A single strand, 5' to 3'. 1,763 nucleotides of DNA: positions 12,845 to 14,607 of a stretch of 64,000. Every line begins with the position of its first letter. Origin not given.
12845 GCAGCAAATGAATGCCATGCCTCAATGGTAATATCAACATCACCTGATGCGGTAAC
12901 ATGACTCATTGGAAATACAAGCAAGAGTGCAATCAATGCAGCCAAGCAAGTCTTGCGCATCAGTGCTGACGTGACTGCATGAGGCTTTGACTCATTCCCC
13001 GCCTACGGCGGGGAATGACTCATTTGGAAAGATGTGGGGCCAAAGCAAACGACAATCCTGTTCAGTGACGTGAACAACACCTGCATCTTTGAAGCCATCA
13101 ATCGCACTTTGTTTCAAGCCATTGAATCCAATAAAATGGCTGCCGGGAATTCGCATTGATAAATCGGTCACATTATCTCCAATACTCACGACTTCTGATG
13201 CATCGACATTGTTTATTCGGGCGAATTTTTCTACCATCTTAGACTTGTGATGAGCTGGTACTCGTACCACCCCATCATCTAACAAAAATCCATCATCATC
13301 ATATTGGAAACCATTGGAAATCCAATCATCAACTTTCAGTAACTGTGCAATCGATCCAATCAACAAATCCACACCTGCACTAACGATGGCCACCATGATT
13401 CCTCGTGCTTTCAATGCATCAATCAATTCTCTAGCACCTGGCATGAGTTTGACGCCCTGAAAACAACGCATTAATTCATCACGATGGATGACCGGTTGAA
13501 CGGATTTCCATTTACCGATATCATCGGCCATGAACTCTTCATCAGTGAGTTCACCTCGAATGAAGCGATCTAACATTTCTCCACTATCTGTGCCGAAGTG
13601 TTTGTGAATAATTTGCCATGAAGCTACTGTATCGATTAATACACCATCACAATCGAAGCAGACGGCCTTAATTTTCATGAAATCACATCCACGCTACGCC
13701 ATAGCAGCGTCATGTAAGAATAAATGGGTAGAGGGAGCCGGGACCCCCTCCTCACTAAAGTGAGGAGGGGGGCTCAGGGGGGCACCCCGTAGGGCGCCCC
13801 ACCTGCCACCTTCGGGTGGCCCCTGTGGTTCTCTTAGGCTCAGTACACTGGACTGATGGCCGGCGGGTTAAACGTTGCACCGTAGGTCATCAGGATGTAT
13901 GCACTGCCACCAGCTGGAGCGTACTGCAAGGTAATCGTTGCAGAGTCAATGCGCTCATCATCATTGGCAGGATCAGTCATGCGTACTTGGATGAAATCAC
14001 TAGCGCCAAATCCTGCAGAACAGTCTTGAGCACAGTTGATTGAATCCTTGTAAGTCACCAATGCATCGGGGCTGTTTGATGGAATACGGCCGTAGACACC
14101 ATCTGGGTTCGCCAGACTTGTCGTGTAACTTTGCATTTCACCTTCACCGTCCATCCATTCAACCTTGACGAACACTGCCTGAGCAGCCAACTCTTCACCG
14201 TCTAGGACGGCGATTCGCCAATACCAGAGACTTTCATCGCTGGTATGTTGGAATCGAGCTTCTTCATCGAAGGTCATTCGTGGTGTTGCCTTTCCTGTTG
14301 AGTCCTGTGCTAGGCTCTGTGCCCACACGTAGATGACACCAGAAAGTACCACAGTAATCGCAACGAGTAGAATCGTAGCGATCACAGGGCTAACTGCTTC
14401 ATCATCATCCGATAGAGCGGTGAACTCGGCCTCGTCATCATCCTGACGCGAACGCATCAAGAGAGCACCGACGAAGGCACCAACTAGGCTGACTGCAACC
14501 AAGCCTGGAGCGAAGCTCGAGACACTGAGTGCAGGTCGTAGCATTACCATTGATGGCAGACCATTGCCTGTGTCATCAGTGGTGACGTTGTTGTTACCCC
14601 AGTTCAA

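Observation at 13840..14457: Archaeal type IV pilin-like module fused in frame behind the membrane anchor of the giant adhesin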

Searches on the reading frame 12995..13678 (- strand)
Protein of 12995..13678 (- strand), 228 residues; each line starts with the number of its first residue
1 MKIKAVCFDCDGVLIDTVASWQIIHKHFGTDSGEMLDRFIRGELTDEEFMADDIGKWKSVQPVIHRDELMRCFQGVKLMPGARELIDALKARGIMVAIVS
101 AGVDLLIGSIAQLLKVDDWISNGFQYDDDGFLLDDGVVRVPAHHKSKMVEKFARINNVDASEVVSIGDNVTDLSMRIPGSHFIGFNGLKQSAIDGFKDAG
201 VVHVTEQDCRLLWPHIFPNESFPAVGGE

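Call 5: search_protein_families(library=pfam, proteins=[window:12995-13678:-], max_evalue=1)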
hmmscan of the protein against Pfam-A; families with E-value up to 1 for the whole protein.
window:12995-13678:- (228 aa): 8 families
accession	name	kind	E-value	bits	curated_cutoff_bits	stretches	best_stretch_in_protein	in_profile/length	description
PF00702.32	Hydrolase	-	2e-15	58.1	26.4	1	3-175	1-186/191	haloacid dehalogenase-like hydrolase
PF12710.13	HAD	-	1.4e-14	55.4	27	1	8-175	3-187/189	haloacid dehalogenase-like hydrolase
PF13419.12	HAD_2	-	1.4e-08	35.5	23.8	1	7-102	2-104/178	Haloacid dehalogenase-like hydrolase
PF05822.18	UMPH-1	-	7.7e-05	22.8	23.7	1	76-176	89-195/246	Pyrimidine 5'-nucleotidase (UMPH-1)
PF13344.12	Hydrolase_6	-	0.00084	19.8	27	1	74-100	11-37/101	Haloacid dehalogenase-like hydrolase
PF08282.18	Hydrolase_3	-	0.0035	17.5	20.9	1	143-175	186-218/255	haloacid dehalogenase-like hydrolase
PF06941.18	NT5C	-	0.033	14.5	24.8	1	6-103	4-93/180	5' nucleotidase, deoxy (Pyrimidine), cytosolic type C protein (NT5C)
PF09851.14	SHOCT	-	0.26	11.5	27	1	38-49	9-20/28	Short C-terminal domain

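Call 6: search_protein_families(library=ncbifam, proteins=[window:12995-13678:-], max_evalue=1)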
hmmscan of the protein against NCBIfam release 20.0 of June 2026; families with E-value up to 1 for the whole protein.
window:12995-13678:- (228 aa): 46 families (the best 25 are shown)
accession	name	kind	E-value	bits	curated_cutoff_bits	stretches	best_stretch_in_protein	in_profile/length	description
TIGR01491.1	HAD-SF-IB-PSPlk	hypoth_equivalog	2.2e-41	141.8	151.9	1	3-186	4-189/201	phosphoserine phosphatase-like hydrolase, archaeal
TIGR01488.1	HAD-SF-IB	subfamily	5.8e-25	88.3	45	1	5-175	1-173/177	HAD-IB family phosphatase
TIGR00338.1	serB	equivalog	1.4e-21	77.1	144.15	1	2-187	13-195/219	phosphoserine phosphatase SerB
TIGR01490.1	HAD-SF-IB-hyp1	subfamily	1.4e-11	45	98.3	1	75-175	85-186/202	HAD-IB family hydrolase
NF008350.0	PRK11133.1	equivalog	9.8e-10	38.1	413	1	29-175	137-279/324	phosphoserine phosphatase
TIGR01489.1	DKMTPPase-SF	subfamily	2.4e-08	34.3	81.55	1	6-174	4-176/188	MtnX-like HAD-IB family phosphatase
NF010109.0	PRK13582.1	equivalog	7.9e-08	32.2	133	1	5-177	3-161/205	bifunctional phosphoserine phosphatase/homoserine phosphotransferase ThrH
TIGR01662.1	HAD-SF-IIIA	subfamily_domain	4.8e-07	30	44.6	1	77-181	25-134/141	HAD-IIIA family hydrolase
NF008610.0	PRK11587.1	equivalog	1.5e-06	27.7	282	1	1-102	1-108/219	sugar phosphatase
TIGR02009.1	PGMB-YQAB-SF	subfamily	3.9e-06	27.2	153.35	1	3-101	1-113/186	beta-phosphoglucomutase family hydrolase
NF008087.0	PRK10826.1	equivalog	9e-06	25.4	191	1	2-25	6-29/222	hexitol phosphatase HxpB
NF007103.0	PRK09552.1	equivalog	4.6e-05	23.2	292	1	5-174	5-174/220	2-hydroxy-3-keto-5-methylthiopentenyl-1-phosphate phosphatase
TIGR01509.1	HAD-SF-IA-v3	subfamily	6.4e-05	23.2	29.4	1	5-97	1-85/154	HAD-IA family hydrolase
TIGR01990.1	bPGM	equivalog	0.00012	22.1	189.4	2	3-28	1-26/187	beta-phosphoglucomutase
NF009804.0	PRK13288.1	equivalog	0.00013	21.6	218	1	1-172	1-167/215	pyrophosphatase PpaX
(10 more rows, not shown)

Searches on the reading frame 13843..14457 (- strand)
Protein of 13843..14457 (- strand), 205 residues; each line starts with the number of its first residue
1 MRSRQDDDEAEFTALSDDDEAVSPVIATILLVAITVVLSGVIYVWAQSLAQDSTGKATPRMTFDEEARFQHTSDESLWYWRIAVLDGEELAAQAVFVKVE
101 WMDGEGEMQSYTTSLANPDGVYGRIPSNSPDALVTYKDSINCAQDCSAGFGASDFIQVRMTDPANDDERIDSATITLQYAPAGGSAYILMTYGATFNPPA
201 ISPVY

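Call 5: search_protein_families(library=pfam, proteins=[window:13843-14457:-], max_evalue=1)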
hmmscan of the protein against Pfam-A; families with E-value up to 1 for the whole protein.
window:13843-14457:- (205 aa): 1 family
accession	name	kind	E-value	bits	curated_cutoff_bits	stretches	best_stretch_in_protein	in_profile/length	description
PF07790.16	Pilin_N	-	6.6e-11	43.4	25.2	1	20-99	1-73/78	Archaeal Type IV pilin, N-terminal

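Call 6: search_protein_families(library=ncbifam, proteins=[window:13843-14457:-], max_evalue=1)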
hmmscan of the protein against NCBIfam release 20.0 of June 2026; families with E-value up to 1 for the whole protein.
window:13843-14457:- (205 aa): 2 families
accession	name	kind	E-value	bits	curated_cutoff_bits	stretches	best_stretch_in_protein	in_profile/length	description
TIGR02537.2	arch_flag_Nterm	domain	2.3e-12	46.2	20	1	18-48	1-31/33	archaellin/type IV pilin N-terminal domain-containing protein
NF046073.1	UpsA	equivalog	5.4e-07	29.8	130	1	21-54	3-36/136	pilin subunit UpsA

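Call 60: predict_structure(alignment_id=A2)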
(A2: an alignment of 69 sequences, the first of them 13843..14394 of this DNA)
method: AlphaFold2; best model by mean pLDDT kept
length: 184 residues; sequences in the alignment: 69
mean_pLDDT: 88.9   pTM: 0.75
mean pLDDT of the five models: 88.9, 83.9, 82.9, 82.7, 82.5
residues with pLDDT >= 90: 115; 70-90: 52; 50-70: 17; < 50: 0
segments of 3 or more residues with pLDDT < 50: none
pLDDT, mean of each block of 10 residues (from residue 1): 87 91 67 68 91 90 94 96 96 91 89 88 79 95 91 96 92 97 95
secondary structure, 60 per line:
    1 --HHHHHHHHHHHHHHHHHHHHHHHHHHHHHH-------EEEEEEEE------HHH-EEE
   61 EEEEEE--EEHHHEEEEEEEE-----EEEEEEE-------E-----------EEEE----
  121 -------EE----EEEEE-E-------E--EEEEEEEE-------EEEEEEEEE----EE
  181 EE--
elements in order: H3-32 E40-47 E58-66 E74-81 E87-93 E113-116 E134-138 E151-158 E166-174 E179-182

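Call 64: fold_search(model_id=the predicted structure, library=pdb)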
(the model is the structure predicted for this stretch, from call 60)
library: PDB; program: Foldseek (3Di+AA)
matches with E <= 10: 1837; with E <= 0.001: 0
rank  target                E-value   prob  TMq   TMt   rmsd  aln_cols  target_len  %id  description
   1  9eq7_B                1.4e-03  1.00  0.37  0.38   8.7       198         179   11  Halobacterium salinarum archaellum filament (released 2024-07-17)
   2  9myg                  2.5e-03  1.00  0.37  0.45   7.4       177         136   17  Cryo-EM structure of Natrinema sp. J7-2 Type IV pilus, PilA1 (released 2025-11-26)
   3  4p94_A                3.1e-03  0.99  0.33  0.45   6.5       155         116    8  The crystal structure of the soluble domain of Sulfolobus acidocaldarius FlaF (residues 35-164) (released 2015-04-22)
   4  9eq7_A                3.1e-03  0.99  0.34  0.35   8.0       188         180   14  Halobacterium salinarum archaellum filament (released 2024-07-17)
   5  1xq4_B                3.1e-03  0.72  0.21  0.28  12.5       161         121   12  Crystal Structure of the Putative ApaA Protein from Bordetella pertussis, Northeast Structural Genomics Target BeR40 (released 2004-11-09)
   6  9pr5_A                4.3e-03  0.99  0.38  0.27   7.4       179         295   13  Cryo-EM structure of the human inward-rectifier potassium 7.1 channel (Kir7.1) extended state (released 2026-02-25)
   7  1xq4_A                5.1e-03  0.63  0.21  0.28  12.5       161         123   12  Crystal Structure of the Putative ApaA Protein from Bordetella pertussis, Northeast Structural Genomics Target BeR40 (released 2004-11-09)
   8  2f1e_MODEL_1_A        7.9e-03  0.75  0.24  0.33  11.5       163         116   10  Solution structure of ApaG protein (released 2006-10-24)
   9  1tza_A                1.0e-02  0.75  0.25  0.31   8.1       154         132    9  X-ray structure of Northeast Structural Genomics Consortium target SoR45 (released 2004-07-27)
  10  1xq4_C                1.1e-02  0.72  0.24  0.33  12.2       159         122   11  Crystal Structure of the Putative ApaA Protein from Bordetella pertussis, Northeast Structural Genomics Target BeR40 (released 2004-11-09)
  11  9nms_A                1.2e-02  0.97  0.37  0.26   7.5       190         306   12  R162Q mutant of inwardly rectifying potassium channel Kir7.1 (released 2026-01-28)
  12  5tuh_B                1.8e-02  0.84  0.28  0.41   7.1       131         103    9  Archaellum periplasmic stator protein FlaG from Sulfolobus acidocaldarius (released 2018-01-10)
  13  7bam_A                2.0e-02  0.57  0.24  0.04  15.1       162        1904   10  human Teneurin4 WT C2 (released 2021-12-01)
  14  7u1s_A                2.1e-02  0.91  0.34  0.21   8.6       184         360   11  Cryo-EM structure of the pancreatic ATP-sensitive potassium channel bound to ATP and repaglinide with SUR1-out conform (released 2022-08-31)
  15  2xsk                  2.5e-02  0.69  0.23  0.35   7.3       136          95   10  E. coli curli protein CsgC - SeCys (released 2010-12-29)
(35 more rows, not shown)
